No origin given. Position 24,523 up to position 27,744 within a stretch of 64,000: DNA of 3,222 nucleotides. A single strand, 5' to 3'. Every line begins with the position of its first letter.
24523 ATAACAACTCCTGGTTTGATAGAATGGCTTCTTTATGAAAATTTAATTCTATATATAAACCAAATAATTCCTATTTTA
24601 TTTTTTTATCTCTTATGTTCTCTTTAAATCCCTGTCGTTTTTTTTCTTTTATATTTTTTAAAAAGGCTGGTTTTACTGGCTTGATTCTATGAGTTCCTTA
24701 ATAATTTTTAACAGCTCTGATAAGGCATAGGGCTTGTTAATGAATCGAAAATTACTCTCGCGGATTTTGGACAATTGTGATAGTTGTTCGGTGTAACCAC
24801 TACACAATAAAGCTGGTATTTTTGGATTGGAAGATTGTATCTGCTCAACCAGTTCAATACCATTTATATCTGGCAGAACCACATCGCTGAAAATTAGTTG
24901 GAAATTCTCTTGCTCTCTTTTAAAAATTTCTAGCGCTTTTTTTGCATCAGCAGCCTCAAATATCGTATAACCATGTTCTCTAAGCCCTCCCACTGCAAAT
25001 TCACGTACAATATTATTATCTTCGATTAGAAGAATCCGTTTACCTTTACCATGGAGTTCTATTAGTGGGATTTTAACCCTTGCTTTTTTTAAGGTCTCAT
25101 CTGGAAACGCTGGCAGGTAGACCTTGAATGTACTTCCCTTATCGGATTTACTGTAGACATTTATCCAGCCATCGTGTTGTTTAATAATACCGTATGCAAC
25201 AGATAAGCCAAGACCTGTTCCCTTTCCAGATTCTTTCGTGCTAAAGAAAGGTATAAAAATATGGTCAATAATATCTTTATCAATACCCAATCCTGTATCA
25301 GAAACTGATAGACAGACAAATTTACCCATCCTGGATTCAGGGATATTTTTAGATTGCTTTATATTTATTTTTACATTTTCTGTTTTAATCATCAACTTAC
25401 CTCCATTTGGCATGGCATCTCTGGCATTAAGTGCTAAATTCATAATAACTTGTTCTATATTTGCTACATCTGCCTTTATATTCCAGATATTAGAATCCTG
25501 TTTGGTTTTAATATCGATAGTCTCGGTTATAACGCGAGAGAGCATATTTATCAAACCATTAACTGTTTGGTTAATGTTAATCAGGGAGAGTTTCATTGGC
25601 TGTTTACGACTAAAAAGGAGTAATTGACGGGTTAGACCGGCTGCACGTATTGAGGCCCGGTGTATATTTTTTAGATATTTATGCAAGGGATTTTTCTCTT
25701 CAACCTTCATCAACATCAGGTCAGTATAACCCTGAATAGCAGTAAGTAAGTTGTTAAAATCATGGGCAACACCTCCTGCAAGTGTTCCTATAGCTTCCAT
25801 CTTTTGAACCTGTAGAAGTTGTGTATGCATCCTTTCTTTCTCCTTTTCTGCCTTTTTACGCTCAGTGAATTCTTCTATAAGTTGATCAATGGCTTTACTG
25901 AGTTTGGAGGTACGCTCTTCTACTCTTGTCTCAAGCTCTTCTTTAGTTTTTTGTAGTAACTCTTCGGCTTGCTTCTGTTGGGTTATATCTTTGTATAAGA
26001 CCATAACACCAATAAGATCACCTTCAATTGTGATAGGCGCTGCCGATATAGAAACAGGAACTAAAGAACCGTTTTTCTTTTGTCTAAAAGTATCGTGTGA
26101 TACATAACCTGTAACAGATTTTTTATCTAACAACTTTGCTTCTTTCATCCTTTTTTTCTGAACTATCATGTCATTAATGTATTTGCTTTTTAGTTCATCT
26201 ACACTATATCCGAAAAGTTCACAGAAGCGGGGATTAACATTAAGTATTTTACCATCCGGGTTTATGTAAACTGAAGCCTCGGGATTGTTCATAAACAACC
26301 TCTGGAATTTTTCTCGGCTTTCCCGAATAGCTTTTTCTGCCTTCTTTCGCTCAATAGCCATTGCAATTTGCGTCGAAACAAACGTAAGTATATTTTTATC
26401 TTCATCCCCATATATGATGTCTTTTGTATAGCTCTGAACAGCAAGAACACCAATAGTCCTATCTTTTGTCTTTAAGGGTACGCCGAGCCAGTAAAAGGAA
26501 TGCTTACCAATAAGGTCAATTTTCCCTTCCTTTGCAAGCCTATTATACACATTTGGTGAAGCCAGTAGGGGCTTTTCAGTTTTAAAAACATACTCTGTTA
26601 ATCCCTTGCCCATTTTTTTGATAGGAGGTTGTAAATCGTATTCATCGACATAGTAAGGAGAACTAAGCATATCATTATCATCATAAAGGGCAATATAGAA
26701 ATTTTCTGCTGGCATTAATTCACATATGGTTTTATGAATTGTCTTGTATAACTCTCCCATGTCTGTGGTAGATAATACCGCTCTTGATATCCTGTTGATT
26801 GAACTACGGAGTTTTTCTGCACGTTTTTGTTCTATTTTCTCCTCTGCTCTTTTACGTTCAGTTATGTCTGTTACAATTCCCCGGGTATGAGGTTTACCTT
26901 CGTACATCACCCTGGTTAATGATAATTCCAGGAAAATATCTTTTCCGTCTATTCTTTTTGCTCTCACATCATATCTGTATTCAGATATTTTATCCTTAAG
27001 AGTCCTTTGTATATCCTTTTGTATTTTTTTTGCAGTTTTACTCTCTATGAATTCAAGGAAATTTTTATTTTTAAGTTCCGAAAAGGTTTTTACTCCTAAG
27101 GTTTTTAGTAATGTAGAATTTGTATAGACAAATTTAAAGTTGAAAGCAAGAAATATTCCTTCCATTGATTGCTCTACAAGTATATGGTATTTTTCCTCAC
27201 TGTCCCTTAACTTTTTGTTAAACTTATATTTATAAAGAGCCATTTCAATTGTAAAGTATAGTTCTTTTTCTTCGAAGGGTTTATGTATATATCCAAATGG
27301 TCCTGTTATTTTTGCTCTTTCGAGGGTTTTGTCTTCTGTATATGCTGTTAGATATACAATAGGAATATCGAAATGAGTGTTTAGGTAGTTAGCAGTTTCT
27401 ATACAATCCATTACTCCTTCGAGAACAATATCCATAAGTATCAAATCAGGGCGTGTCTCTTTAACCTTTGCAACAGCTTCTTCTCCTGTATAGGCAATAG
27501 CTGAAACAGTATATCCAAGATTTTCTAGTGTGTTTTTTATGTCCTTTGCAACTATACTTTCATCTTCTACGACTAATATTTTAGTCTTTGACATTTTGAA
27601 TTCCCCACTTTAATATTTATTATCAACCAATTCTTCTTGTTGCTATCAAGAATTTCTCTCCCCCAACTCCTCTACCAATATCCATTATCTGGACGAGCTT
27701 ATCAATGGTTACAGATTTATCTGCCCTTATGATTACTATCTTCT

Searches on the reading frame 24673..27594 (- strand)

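Call 28: search_protein_families(library=pfam, proteins=[window:24673-27594:-], max_evalue=0.00001)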
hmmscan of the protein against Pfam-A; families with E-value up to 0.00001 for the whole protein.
window:24673-27594:- (973 aa): 11 families
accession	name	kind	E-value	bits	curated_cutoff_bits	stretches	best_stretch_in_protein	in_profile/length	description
PF00072.30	Response_reg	-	1.8e-42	144.4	30.2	2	6-113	1-107/111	Response regulator receiver domain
PF13426.13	PAS_9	-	6.6e-25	87.8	27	2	439-539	2-103/103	PAS domain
PF02518.31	HATPase_c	-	4e-21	76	26.4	1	709-829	2-109/111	Histidine kinase-, DNA gyrase B-, and HSP90-like ATPase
PF00989.32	PAS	-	6.7e-18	65.2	22.6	1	429-537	2-113/113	PAS fold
PF13185.12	GAF_2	-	9.4e-17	61.9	28.6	1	277-415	2-136/136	GAF domain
PF08448.16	PAS_4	-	3.4e-14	53.4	23.1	1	438-541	5-109/110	PAS fold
PF01590.32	GAF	-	4.7e-13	50.3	22.4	1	278-414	1-133/133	GAF domain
PF13188.13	PAS_8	-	5.2e-10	39.3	21.8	0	428-469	1-42/65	PAS domain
PF00512.31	HisKA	-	7.2e-10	39.2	26.9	1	603-665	3-64/66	His Kinase A (phospho-acceptor) domain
PF08447.18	PAS_3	-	8.9e-10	39.1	25.6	0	451-524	2-79/89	PAS fold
PF13492.12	GAF_3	-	2.3e-06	28.5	27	0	359-416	75-129/129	GAF domain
